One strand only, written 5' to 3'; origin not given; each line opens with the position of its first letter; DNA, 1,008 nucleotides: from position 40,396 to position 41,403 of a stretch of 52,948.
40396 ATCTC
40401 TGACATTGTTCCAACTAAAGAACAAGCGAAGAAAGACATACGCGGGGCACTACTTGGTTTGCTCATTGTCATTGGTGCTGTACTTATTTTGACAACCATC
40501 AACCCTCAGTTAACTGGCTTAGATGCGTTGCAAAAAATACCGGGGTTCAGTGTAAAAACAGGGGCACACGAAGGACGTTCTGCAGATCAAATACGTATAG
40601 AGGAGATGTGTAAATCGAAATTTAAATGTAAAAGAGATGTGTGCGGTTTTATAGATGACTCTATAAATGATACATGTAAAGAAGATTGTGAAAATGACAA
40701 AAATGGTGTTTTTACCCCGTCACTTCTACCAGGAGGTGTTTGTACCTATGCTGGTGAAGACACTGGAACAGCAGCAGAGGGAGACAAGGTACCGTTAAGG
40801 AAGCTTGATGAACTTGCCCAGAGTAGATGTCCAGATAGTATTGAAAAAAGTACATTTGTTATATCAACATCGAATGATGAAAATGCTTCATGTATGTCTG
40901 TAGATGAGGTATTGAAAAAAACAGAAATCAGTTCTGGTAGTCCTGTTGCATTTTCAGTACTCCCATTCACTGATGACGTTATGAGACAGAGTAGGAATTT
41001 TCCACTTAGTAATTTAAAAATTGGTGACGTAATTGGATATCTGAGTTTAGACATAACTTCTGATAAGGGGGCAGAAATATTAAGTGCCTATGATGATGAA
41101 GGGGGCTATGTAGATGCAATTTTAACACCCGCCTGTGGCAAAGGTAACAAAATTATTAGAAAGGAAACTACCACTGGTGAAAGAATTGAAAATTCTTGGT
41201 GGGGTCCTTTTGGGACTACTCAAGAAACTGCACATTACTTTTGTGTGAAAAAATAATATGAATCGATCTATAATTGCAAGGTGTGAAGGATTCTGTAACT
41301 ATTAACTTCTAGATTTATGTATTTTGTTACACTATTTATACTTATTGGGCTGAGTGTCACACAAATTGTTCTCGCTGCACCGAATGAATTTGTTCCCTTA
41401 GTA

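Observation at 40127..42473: Tandem pilin duplication with an exact junction, a silent-only N-half and a hyperdivergent C-half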

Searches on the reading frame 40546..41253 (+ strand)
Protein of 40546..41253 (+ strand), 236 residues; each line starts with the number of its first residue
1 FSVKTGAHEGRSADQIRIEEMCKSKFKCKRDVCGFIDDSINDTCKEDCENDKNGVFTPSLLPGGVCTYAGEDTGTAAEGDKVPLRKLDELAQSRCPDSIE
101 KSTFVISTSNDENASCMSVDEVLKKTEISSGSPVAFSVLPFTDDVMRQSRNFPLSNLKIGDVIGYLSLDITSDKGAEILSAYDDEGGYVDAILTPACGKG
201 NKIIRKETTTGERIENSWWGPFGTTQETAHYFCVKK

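Call 32: search_protein_representatives(protein=window:40546-41253:+)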
Query: 236 residues. Proteins with E-value up to 0.001 (for the whole library): 4; up to 1e-10: 1; up to 1e-30: 1. The best 4 are listed.
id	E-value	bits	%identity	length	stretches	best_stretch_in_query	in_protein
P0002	7.1e-60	218.9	52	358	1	1-214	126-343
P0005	9.3e-06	41.8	38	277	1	105-208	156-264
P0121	1.7e-04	37.6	36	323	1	120-211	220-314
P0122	3.8e-04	36.5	25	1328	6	45-109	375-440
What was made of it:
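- Tried and rejected: C-domain relatives. phmmer against 1.84 billion representatives found only 4 hits, one of which is copy B (call 32).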

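Call 65: predict_structure(alignment_id=A2)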
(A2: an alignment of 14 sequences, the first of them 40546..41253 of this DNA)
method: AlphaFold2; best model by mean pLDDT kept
length: 236 residues; sequences in the alignment: 14
mean_pLDDT: 57.2   pTM: 0.41
mean pLDDT of the five models: 57.2, 53.6, 53.0, 51.7, 48.0
residues with pLDDT >= 90: 1; 70-90: 74; 50-70: 58; < 50: 103
segments of 3 or more residues with pLDDT < 50: 1-11, 36-41, 71-92, 100-115, 118-153, 212-217
pLDDT, mean of each block of 10 residues (from residue 1): 33 57 59 51 68 69 62 34 30 52 40 46 44 39 43 54 75 82 87 79 81 46 70 80
secondary structure, 60 per line:
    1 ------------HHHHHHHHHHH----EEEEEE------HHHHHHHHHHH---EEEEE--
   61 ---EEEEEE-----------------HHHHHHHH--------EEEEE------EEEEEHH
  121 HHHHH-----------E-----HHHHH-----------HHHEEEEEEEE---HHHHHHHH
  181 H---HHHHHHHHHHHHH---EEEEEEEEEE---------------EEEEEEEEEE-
elements in order: H13-23 E28-33 H40-50 E54-58 E64-69 H87-94 E103-107 E114-118 H119-125 H143-147 E162-169 H173-181 H185-197 E201-210 E226-235

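Call 67: fold_search(model_id=the predicted structure, library=pdb)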
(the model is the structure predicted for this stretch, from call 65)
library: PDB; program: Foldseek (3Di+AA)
matches with E <= 10: 262; with E <= 0.001: 0
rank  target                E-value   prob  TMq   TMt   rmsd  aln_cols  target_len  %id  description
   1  7bfq_B                7.5e-01  0.04  0.12  0.06  16.2       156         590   13  Structure of the Integrator cleavage module with extended INTS4 and rigid body docked INTS9/11 CTD (released 2021-03-24)
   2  3lmb_B                1.1e+00  0.07  0.12  0.15   8.7        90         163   13  The crystal structure of the protein OLEI01261 with unknown function from Chlorobaculum tepidum TLS (released 2010-03-16)
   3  6lt7_A                1.1e+00  0.08  0.15  0.24  10.1       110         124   14  Crystal structure of human RPP20-RPP25 proteins in complex with the P3 domain of lncRNA RMRP (released 2021-01-27)
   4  3lmb_A                1.6e+00  0.05  0.12  0.15   8.8        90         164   13  The crystal structure of the protein OLEI01261 with unknown function from Chlorobaculum tepidum TLS (released 2010-03-16)
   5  9gab_D                1.7e+00  0.16  0.18  0.28   6.5        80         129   19  Structure and catalytic mechanism of SAM-AMP lyase in Clostridium botulinum CorA-associated type III CRISPR system (released 2025-07-02)
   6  6yhs_P                1.8e+00  0.08  0.17  0.33   7.6       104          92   12  Acinetobacter baumannii ribosome-amikacin complex - 50S subunit (released 2020-09-16)
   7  9ei1_A                1.8e+00  0.03  0.15  0.04  16.6       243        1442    9  Cryo-EM structure of Human RNA polymerase II Elongation Complex bound to the RECQL5 helicase in the absence of nucleot (released 2025-03-05)
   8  3j80_j                2.0e+00  0.06  0.12  0.23   9.4        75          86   16  CryoEM structure of 40S-eIF1-eIF1A preinitiation complex (released 2014-11-05)
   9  9gad_F                2.1e+00  0.11  0.16  0.26   6.9        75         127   19  Structure and catalytic mechanism of SAM-AMP lyase in Clostridium botulinum CorA-associated type III CRISPR system (released 2025-07-02)
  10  5o5j_F                2.1e+00  0.07  0.14  0.25   7.3        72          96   14  Structure of the 30S small ribosomal subunit from Mycobacterium smegmatis (released 2017-07-12)
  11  4ozn_C                2.2e+00  0.10  0.14  0.24   5.8        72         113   14  GlnK2 from Haloferax mediterranei complexed with ATP (released 2014-07-02)
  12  6w17_D                2.2e+00  0.09  0.16  0.13   8.1        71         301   11  Structure of Dip1-activated Arp2/3 complex with nucleated actin filament (released 2020-08-12)
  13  6ski_F                2.4e+00  0.07  0.16  0.09   6.9        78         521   14  The Tle hydrolase bound to the TTR domain of the VgrG spike of the Type 6 secretion system (released 2020-04-15)
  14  4c2i_A                2.4e+00  0.06  0.13  0.07   7.9        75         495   11  Cryo-EM structure of Dengue virus serotype 1 complexed with Fab fragments of human antibody 1F4 (released 2014-01-29)
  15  4hqm_B                2.4e+00  0.05  0.12  0.21  12.3        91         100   19  The crystal structure of QsrR-menadione complex (released 2013-03-06)
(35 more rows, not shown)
